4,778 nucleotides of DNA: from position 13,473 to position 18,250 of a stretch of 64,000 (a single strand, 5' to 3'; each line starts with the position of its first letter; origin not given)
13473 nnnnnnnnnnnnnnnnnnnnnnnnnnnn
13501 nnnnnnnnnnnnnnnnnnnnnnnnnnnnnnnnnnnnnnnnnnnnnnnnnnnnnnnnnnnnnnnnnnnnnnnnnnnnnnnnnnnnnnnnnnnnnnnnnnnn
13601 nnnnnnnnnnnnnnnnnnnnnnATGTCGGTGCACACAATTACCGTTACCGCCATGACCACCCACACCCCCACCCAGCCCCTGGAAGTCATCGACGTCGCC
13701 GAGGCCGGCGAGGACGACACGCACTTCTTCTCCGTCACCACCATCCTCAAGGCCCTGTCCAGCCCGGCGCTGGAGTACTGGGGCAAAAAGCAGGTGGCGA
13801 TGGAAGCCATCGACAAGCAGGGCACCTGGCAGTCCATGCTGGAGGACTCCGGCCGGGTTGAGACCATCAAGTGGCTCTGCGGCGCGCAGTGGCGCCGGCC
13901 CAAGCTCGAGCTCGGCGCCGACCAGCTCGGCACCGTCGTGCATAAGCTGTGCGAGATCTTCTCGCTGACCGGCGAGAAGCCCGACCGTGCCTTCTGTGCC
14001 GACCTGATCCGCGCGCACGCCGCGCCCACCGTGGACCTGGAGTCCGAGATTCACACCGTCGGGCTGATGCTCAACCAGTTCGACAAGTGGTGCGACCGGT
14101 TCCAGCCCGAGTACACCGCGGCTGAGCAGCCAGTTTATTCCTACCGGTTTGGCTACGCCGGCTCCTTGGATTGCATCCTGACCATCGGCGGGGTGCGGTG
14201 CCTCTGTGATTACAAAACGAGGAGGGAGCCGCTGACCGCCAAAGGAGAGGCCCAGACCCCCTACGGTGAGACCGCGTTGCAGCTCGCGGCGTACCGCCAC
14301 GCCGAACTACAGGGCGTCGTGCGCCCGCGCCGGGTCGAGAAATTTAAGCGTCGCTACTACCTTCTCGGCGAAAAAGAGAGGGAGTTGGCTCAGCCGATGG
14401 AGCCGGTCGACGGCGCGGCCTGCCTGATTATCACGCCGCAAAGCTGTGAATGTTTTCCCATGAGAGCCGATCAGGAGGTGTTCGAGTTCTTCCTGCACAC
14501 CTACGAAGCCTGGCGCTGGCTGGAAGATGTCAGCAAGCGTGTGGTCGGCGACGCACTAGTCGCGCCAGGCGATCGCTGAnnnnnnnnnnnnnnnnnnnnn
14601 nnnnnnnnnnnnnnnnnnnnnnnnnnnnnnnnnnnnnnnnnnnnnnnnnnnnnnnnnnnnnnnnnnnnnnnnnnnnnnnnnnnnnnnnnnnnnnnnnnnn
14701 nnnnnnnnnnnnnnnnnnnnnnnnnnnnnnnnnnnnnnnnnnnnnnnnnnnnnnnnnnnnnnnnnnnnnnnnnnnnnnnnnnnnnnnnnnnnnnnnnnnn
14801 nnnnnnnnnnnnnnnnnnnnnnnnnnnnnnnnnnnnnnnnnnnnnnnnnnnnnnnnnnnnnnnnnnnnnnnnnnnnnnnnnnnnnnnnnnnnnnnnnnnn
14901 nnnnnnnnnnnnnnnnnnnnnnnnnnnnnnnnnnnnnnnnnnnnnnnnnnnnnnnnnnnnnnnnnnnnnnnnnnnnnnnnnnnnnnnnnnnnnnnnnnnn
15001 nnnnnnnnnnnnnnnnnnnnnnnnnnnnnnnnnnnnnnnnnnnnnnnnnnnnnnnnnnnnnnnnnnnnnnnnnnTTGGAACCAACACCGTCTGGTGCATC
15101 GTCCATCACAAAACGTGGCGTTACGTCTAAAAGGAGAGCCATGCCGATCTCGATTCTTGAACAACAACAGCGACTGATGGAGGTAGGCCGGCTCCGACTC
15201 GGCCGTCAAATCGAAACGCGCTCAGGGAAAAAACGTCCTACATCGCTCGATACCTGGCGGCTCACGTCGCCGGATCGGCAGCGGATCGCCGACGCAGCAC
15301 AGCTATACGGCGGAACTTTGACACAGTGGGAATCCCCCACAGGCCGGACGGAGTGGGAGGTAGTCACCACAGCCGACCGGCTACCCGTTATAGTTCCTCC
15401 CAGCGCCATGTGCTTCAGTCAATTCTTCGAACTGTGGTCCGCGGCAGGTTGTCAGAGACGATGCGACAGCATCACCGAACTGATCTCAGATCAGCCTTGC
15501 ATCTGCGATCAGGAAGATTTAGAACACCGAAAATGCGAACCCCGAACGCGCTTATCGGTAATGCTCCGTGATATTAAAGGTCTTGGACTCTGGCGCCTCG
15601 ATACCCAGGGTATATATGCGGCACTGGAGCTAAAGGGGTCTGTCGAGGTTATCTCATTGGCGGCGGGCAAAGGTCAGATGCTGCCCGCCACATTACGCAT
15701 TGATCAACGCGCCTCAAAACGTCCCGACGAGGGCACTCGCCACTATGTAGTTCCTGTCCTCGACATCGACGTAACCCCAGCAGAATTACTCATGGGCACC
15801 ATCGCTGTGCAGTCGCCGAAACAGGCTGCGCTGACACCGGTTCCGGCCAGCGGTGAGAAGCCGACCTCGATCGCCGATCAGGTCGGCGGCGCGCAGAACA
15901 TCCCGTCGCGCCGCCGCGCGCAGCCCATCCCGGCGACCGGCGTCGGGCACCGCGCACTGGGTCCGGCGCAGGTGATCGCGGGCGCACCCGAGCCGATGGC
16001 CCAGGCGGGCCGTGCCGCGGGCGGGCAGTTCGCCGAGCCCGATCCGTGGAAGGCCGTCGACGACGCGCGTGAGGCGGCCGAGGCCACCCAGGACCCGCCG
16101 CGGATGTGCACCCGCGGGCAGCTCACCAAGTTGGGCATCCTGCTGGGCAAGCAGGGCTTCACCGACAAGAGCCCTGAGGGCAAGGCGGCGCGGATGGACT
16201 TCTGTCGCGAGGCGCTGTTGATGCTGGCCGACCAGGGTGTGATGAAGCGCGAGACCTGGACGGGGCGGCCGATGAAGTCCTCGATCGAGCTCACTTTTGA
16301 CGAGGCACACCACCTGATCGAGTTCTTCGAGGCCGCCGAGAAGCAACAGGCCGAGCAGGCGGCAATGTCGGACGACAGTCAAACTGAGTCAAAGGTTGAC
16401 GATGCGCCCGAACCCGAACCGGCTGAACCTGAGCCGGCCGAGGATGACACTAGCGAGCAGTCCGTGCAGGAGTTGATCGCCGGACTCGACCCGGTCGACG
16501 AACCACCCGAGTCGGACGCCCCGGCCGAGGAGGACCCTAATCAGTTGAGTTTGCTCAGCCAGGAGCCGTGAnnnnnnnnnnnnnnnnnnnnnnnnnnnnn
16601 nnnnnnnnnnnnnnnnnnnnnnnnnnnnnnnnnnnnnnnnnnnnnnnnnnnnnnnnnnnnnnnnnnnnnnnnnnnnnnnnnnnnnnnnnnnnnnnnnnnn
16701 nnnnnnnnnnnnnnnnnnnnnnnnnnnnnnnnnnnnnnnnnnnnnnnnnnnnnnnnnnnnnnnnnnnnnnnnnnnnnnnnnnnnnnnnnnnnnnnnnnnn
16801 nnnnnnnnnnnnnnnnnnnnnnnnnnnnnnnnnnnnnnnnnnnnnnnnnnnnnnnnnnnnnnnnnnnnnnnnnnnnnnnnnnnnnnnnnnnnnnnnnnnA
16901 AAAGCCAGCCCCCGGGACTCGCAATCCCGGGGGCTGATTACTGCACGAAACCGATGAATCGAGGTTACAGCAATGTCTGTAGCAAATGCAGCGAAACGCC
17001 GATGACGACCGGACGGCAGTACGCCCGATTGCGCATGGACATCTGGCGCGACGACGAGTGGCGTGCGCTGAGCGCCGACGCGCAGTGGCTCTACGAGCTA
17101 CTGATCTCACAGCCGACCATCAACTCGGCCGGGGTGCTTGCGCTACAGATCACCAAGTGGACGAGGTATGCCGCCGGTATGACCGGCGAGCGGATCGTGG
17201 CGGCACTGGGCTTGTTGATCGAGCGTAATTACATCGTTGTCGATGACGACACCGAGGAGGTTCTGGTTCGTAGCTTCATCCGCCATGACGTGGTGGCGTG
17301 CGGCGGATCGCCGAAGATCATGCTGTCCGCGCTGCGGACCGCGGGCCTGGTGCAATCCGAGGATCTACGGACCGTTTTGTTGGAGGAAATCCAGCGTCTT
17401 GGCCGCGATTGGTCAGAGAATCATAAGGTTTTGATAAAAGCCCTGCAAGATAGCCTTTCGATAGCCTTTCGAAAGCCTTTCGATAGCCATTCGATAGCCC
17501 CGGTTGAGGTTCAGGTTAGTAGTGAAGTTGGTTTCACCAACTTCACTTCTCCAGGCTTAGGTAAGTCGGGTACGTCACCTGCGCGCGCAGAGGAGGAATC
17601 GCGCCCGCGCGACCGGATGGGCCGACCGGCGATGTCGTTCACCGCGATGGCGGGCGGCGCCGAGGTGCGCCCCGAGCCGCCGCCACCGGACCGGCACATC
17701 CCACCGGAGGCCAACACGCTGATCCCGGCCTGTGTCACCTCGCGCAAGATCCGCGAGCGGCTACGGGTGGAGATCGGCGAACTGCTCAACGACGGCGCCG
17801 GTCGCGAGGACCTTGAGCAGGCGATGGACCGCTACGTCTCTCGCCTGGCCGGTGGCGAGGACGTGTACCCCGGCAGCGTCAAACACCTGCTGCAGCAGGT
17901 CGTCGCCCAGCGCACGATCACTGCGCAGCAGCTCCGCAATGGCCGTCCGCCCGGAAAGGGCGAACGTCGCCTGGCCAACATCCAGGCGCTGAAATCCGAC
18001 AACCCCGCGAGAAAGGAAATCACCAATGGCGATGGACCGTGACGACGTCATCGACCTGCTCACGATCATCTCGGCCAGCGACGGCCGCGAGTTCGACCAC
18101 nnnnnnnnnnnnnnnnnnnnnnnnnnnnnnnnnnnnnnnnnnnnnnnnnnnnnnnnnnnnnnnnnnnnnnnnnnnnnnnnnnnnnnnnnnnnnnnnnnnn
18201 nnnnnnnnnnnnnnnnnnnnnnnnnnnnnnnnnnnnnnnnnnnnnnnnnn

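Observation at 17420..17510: Iteron-like 11-bp tandem repeats plus an AT-rich patch inside a replication-initiator-like gene: candidate origin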

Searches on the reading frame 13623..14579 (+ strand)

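Call 6: search_protein_families(library=pfam, proteins=[window:13623-14579:+], max_evalue=0.1)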
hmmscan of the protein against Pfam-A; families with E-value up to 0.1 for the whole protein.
window:13623-14579:+ (318 aa): 1 family
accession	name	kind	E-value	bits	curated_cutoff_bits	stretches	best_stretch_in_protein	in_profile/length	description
PF12705.13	PDDEXK_1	-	3.9e-07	30.7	22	1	94-259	29-203/247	PD-(D/E)XK nuclease superfamily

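Call 7: search_protein_families(library=phrogs, proteins=[window:13623-14579:+], max_evalue=0.01)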
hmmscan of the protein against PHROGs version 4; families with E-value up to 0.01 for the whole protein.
window:13623-14579:+ (318 aa): 3 families
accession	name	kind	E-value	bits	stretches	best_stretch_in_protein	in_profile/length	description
phrog_298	-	DNA, RNA and nucleotide metabolism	3.1e-30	106.6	1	32-312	63-271/293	exonuclease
phrog_466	-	DNA, RNA and nucleotide metabolism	7.9e-06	26.4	1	100-242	212-325/446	exonuclease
phrog_69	-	DNA, RNA and nucleotide metabolism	9.1e-05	22.6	1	101-224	122-243/501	exonuclease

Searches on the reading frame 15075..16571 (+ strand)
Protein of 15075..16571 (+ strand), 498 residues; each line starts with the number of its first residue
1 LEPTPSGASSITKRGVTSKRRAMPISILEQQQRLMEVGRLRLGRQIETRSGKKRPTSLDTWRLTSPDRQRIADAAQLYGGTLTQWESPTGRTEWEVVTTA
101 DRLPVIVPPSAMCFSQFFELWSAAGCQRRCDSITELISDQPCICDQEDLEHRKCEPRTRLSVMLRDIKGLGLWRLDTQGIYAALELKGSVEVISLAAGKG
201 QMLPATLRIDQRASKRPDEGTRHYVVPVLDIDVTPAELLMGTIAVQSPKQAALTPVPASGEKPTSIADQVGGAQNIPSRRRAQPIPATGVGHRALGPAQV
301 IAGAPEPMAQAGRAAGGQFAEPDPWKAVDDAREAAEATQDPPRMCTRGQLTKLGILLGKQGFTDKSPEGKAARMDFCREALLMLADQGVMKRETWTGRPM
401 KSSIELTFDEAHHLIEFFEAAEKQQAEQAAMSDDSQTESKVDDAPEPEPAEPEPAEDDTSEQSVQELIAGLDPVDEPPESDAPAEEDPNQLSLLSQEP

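Call 6: search_protein_families(library=pfam, proteins=[window:15075-16571:+], max_evalue=0.1)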
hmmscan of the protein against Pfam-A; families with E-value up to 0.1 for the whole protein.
window:15075-16571:+ (498 aa): 1 family
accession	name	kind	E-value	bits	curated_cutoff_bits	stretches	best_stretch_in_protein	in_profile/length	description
PF18897.5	Gp3-like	-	1.9e-41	142.5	23.6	1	37-231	1-190/191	Recombination directionality factor-like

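Call 7: search_protein_families(library=phrogs, proteins=[window:15075-16571:+], max_evalue=0.01)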
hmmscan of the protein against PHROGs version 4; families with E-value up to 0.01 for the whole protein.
window:15075-16571:+ (498 aa): 2 families
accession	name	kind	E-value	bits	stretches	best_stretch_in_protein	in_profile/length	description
phrog_16191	-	unknown function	3.1e-64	218.5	1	23-254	1-224/390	-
phrog_9220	-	unknown function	1.5e-14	55.1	1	36-159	23-153/243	unknown function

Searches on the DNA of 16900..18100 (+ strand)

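Call 5: search_dna_similar(query=window:16900-18100:+, collection=phages, mode=distant, max_rows=30)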
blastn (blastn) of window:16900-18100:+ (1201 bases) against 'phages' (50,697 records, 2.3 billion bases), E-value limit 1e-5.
Records with a match: 1; places in all: 1; records where one place covers at least 80% of the query: 0.
Best place of each record, by identity: 60-80% 1.
By first word of the organism name: Thermobifida 1.
By host as written in the record: Thermobifida fusca NTU22 1.
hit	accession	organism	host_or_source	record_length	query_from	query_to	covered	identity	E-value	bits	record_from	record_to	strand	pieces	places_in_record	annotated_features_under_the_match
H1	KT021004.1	Thermobifida phage P1312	Thermobifida fusca NTU22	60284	174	391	18%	67.4%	4e-7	63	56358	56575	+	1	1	hypothetical protein (x2)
